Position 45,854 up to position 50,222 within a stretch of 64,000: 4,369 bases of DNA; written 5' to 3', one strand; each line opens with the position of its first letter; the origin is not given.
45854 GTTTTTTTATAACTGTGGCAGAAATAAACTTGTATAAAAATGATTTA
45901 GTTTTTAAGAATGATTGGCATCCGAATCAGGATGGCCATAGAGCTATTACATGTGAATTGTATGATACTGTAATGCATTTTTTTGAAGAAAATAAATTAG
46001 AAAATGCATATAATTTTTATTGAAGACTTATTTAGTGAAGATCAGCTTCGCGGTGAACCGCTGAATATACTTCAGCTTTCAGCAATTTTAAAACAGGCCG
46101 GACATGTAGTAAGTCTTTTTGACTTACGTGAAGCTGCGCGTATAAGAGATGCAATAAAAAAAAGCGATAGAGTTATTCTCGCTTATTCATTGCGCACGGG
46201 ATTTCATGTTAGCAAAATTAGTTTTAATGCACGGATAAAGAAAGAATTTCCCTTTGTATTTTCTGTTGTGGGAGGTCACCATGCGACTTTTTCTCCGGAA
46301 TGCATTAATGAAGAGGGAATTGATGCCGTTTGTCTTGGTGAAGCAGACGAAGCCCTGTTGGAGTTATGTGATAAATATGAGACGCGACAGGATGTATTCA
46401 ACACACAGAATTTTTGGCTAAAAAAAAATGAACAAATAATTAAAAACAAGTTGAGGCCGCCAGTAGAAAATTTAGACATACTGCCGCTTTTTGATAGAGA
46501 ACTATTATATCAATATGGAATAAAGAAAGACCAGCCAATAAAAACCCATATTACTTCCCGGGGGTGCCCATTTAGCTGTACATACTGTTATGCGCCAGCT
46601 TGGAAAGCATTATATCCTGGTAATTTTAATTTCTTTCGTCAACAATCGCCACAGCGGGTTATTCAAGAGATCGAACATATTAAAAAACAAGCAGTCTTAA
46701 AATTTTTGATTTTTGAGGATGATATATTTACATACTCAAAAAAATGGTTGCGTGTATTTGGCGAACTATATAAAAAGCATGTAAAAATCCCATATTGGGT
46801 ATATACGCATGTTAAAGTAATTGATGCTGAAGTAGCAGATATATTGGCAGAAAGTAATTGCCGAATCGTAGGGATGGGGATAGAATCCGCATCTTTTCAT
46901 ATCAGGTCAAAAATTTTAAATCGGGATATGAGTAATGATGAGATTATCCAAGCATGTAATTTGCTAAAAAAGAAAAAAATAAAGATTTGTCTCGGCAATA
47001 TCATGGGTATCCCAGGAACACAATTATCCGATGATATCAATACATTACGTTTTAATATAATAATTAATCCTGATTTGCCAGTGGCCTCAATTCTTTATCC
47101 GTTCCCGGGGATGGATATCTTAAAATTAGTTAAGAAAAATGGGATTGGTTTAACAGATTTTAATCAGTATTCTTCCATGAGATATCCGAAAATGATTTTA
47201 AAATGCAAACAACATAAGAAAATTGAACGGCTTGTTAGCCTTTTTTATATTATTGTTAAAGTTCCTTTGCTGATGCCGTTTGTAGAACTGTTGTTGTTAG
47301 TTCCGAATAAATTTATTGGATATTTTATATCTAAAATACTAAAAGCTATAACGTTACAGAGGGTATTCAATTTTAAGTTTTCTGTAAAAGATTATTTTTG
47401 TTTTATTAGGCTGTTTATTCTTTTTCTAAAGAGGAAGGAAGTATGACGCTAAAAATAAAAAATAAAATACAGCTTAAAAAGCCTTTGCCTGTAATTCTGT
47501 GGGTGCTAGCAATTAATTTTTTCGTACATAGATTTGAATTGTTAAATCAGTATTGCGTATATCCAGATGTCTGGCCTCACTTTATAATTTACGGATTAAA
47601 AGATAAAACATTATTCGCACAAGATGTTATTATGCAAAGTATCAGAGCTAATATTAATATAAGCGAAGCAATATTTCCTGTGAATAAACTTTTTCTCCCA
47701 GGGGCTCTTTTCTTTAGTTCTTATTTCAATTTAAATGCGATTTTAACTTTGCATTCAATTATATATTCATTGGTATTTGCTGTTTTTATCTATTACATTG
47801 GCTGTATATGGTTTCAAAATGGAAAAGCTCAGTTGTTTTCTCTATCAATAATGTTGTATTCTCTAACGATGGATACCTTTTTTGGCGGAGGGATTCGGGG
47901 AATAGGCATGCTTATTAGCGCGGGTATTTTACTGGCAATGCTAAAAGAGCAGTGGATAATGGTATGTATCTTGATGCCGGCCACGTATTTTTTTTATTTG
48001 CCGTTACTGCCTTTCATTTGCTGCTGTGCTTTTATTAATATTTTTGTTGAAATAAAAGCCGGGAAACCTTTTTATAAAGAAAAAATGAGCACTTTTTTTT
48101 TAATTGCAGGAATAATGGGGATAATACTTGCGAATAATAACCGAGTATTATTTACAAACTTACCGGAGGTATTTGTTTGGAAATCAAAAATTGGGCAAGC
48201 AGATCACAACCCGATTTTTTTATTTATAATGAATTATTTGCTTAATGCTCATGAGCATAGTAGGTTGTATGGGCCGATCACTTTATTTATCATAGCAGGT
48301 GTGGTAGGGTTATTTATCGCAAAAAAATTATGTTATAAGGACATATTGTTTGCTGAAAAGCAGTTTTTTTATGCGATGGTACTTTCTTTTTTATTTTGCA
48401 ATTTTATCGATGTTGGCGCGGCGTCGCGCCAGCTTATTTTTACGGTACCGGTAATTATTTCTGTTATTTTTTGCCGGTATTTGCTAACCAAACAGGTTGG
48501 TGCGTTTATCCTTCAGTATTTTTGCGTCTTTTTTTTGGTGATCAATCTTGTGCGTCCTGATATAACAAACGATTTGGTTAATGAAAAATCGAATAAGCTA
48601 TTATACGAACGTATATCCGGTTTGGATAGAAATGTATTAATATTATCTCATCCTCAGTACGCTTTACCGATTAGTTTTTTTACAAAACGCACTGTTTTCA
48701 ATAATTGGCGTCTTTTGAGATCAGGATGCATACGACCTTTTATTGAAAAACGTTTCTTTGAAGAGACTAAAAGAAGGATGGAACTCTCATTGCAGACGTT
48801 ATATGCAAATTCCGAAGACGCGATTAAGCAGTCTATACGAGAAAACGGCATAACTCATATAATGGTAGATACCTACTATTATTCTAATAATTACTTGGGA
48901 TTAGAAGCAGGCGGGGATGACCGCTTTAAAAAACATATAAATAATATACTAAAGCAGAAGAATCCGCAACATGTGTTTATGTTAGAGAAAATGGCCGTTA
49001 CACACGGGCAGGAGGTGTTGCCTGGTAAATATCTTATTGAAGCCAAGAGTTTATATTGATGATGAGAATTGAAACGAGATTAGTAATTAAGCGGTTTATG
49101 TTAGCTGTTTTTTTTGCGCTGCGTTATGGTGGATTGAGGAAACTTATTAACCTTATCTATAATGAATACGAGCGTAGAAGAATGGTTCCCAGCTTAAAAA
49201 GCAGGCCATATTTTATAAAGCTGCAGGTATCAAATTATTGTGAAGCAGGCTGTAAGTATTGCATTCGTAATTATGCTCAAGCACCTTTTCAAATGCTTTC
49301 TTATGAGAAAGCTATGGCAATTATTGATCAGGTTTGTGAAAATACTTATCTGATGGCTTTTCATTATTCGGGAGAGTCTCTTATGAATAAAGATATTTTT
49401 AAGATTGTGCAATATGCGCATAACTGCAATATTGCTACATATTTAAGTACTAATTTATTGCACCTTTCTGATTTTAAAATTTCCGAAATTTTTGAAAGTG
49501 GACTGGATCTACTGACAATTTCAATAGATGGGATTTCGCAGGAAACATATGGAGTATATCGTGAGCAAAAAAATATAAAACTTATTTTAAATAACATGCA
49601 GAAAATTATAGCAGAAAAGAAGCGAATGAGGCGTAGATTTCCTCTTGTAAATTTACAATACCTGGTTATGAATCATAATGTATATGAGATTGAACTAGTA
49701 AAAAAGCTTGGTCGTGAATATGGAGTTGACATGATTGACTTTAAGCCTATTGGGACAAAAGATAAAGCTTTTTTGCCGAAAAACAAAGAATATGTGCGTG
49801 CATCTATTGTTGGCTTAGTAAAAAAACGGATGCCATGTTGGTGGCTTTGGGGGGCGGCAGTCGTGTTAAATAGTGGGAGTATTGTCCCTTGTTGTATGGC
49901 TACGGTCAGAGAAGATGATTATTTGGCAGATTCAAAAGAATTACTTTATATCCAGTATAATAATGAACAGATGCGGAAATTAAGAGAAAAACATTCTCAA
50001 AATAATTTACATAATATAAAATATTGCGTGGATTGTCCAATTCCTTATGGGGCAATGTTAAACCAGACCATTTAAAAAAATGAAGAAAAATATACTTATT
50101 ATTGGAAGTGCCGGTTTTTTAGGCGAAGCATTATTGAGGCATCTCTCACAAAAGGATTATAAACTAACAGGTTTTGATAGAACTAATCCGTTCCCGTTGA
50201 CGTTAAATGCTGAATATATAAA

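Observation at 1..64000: Glycan-biosynthesis island saturated with radical SAM enzymes (19 rSAM domains in 64 kb)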

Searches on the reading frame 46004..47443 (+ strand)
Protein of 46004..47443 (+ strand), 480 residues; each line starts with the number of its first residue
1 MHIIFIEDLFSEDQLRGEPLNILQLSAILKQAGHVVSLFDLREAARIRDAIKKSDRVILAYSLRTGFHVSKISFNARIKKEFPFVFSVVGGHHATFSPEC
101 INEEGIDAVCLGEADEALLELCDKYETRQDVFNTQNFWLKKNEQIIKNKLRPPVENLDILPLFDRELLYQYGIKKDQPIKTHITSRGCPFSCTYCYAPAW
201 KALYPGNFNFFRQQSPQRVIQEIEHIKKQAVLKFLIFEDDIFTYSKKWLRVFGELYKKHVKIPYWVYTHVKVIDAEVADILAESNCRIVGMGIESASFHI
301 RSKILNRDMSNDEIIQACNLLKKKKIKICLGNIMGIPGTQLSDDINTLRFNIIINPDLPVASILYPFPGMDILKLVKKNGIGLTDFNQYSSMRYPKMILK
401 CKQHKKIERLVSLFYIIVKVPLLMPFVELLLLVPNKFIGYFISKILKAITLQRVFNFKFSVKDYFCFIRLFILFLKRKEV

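Call 7: search_protein_families(library=pfam, proteins=[window:46004-47443:+], max_evalue=0.001)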
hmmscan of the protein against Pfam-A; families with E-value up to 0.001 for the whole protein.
window:46004-47443:+ (480 aa): 3 families
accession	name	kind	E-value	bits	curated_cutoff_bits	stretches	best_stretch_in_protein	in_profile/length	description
PF04055.27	Radical_SAM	-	1.1e-19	71.6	29.5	1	183-349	2-164/166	Radical SAM superfamily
PF02310.24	B12-binding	-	2.7e-12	47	32.1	1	16-121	11-120/121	B12 binding domain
PF19864.5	Radical_SAM_N2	-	0.00015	21.7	29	1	79-140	83-140/151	Radical SAM proteins, N-terminal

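Call 11: search_protein_families(library=ncbifam, proteins=[window:46004-47443:+], max_evalue=0.00001)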
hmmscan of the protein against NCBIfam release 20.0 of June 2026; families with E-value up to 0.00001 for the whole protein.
window:46004-47443:+ (480 aa): 19 families
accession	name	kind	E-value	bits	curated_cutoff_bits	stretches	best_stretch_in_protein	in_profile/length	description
TIGR03471.1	HpnJ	equivalog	3.5e-29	102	577.6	1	61-397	75-416/472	hopanoid biosynthesis associated radical SAM protein HpnJ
TIGR02026.1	BchE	equivalog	4e-25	88.6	481.35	1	19-416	22-423/497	magnesium-protoporphyrin IX monomethyl ester anaerobic oxidative cyclase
NF050148.1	rSAM_ApyD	equivalog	2.2e-23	82.6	750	1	65-430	78-442/645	RiPP biosynthesis radical SAM protein ApyD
TIGR04479.1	bcpD_PhpK_rSAM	subfamily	2.1e-22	79.2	600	1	113-358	179-413/504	PhpK family radical SAM P-methyltransferase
TIGR04072.2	rSAM_ladder_B12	equivalog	1.2e-21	76.9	360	1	19-340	18-335/443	lipid biosynthesis B12-binding/radical SAM protein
TIGR04367.1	HpnR_B12_rSAM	equivalog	8.2e-21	74.1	650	1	10-374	13-371/490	hopanoid C-3 methylase HpnR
TIGR04013.1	B12_SAM_MJ_1487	hypoth_equivalog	1e-19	70.7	251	1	25-200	16-172/382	TIGR04013 family B12-binding domain/radical SAM domain-containing protein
TIGR04014.1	B12_SAM_MJ_0865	equivalog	2e-17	63.1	360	1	24-379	16-361/434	methyl-coenzyme M reductase glutamine C-methyltransferase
NF040546.1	rSAM_CUAEP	equivalog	1e-15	57.4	500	1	17-343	11-330/468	CUAEP/CCAEP-tail radical SAM (seleno)protein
NF040542.1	rSAM_RCCLKC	equivalog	1.4e-15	57.4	450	1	19-343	13-339/423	arsinothricin biosynthesis radical SAM protein ArsL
NF033070.1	rSAM_AprD4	equivalog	2.6e-15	56.3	500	1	18-392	41-406/456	AprD4 family radical SAM diol-dehydratase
TIGR04385.1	B12_rSAM_cofa1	equivalog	4.2e-14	52.6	450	1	13-339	14-349/438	B12 lower ligand biosynthesis radical SAM protein BzaD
TIGR04295.1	B12_rSAM_oligo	hypoth_equivalog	9.3e-14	50.9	400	1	88-337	106-345/422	TIGR04295 family B12-binding domain-containing radical SAM protein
TIGR03975.1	rSAM_ocin_1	subfamily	2e-13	49.7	281.85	1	48-340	121-416/606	RiPP maturation radical SAM C-methyltransferase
TIGR04190.1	B12_SAM_Ta0216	equivalog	1.5e-12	46.9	500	1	78-344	103-384/554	TIGR04190 family B12-binding domain/radical SAM domain protein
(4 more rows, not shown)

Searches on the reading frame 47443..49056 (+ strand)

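Call 7: search_protein_families(library=pfam, proteins=[window:47443-49056:+], max_evalue=0.001)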
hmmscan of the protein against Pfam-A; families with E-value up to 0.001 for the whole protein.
window:47443-49056:+ (538 aa): 0 families

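Call 12: search_protein_families(library=ncbifam, proteins=[window:47443-49056:+], max_evalue=0.00001)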
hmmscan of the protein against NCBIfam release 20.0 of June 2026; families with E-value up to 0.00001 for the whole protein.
window:47443-49056:+ (538 aa): 0 families

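Call 72: search_protein_families(library=ncbifam, proteins=[window:47443-49056:+], max_evalue=1e-12)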
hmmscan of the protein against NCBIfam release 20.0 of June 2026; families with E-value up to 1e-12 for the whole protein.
window:47443-49056:+ (538 aa): 0 families

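Call 88: search_protein_families(library=pfam, proteins=[window:47443-49056:+], max_evalue=0.5)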
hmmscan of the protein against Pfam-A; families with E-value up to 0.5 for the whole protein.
window:47443-49056:+ (538 aa): 1 family
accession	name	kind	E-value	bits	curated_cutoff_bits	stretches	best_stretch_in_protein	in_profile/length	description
PF11188.13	DUF2975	-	0.19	12.1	27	0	94-163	50-116/130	Protein of unknown function (DUF2975)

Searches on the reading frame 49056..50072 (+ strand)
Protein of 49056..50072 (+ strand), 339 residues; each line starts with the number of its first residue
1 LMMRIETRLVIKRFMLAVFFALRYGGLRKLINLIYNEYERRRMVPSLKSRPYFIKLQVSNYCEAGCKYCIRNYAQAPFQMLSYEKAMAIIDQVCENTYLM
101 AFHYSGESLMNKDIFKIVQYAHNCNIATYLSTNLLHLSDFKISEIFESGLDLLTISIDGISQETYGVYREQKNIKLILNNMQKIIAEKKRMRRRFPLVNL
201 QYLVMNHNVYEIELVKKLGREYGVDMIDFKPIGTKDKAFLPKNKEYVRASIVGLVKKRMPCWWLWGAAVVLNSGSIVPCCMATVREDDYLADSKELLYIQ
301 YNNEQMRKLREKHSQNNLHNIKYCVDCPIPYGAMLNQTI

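Call 7: search_protein_families(library=pfam, proteins=[window:49056-50072:+], max_evalue=0.001)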
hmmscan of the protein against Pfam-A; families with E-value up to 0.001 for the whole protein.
window:49056-50072:+ (339 aa): 2 families
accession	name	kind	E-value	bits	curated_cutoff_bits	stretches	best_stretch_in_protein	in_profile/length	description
PF04055.27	Radical_SAM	-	2.5e-12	47.7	29.5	1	57-186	2-138/166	Radical SAM superfamily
PF13186.11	SPASM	-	3.4e-05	24.5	21.5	1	261-328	1-67/67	Iron-sulfur cluster-binding domain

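Call 12: search_protein_families(library=ncbifam, proteins=[window:49056-50072:+], max_evalue=0.00001)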
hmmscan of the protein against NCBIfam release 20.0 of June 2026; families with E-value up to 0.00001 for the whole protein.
window:49056-50072:+ (339 aa): 24 families
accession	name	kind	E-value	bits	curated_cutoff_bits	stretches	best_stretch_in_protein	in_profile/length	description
TIGR04317.1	W_rSAM_matur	equivalog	1.4e-22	80.3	380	1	56-227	8-179/349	tungsten cofactor oxidoreductase radical SAM maturase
TIGR04055.1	rSAM_NirJ2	equivalog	1.4e-14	54.4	500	1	56-223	4-165/326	putative heme d1 biosynthesis radical SAM protein NirJ2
TIGR04054.1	rSAM_NirJ1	equivalog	2.9e-14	52.5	650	1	47-218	31-196/387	putative heme d1 biosynthesis radical SAM protein NirJ1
TIGR04051.1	rSAM_NirJ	equivalog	2e-12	46.7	515.45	1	61-185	11-136/354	heme d1 biosynthesis radical SAM protein NirJ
TIGR04053.2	TIGR04053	equivalog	6.9e-12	45.3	395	1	48-226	4-180/366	TIGR04053 family radical SAM/SPASM domain-containing protein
TIGR04545.1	rSAM_ahbD_hemeb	equivalog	1.6e-11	44.2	500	1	55-171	3-120/339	heme b synthase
NF045574.1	sacti_mat_StsB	exception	3.6e-11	42.6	625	1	52-180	96-224/466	StsB family radical SAM/SPASM domain sactipeptide maturase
TIGR04311.1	rSAM_Geo_metal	subfamily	3.9e-11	42.6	400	1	54-226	5-181/423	radical SAM/SPASM family putative metalloenzyme maturase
TIGR04347.1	pseudo_SAM_Halo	equivalog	8.2e-11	41.8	525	1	48-229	35-209/390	TIGR04347 family pseudo-SAM/SPASM protein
NF050035.1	rSAM_WgK_link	exception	2.3e-10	40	650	1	48-234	5-189/367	radical SAM/SPASM peptide maturase WgkB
TIGR04321.1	spiroSPASM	subfamily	4.9e-10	38.7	250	1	46-291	225-469/510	spiro-SPASM protein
TIGR02666.1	moaA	equivalog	5.2e-10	38.8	284.05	1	54-188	12-154/336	GTP 3',8-cyclase MoaA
TIGR02109.1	PQQ_syn_pqqE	equivalog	1.5e-09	37.3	381.35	1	51-229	6-179/358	pyrroloquinoline quinone biosynthesis protein PqqE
TIGR02668.1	moaA_archaeal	equivalog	1.9e-09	36.9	325.25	1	54-185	12-144/303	GTP 3',8-cyclase MoaA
NF001199.0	PRK00164.2-1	equivalog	5e-09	35.7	231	1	54-215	14-171/308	GTP 3',8-cyclase MoaA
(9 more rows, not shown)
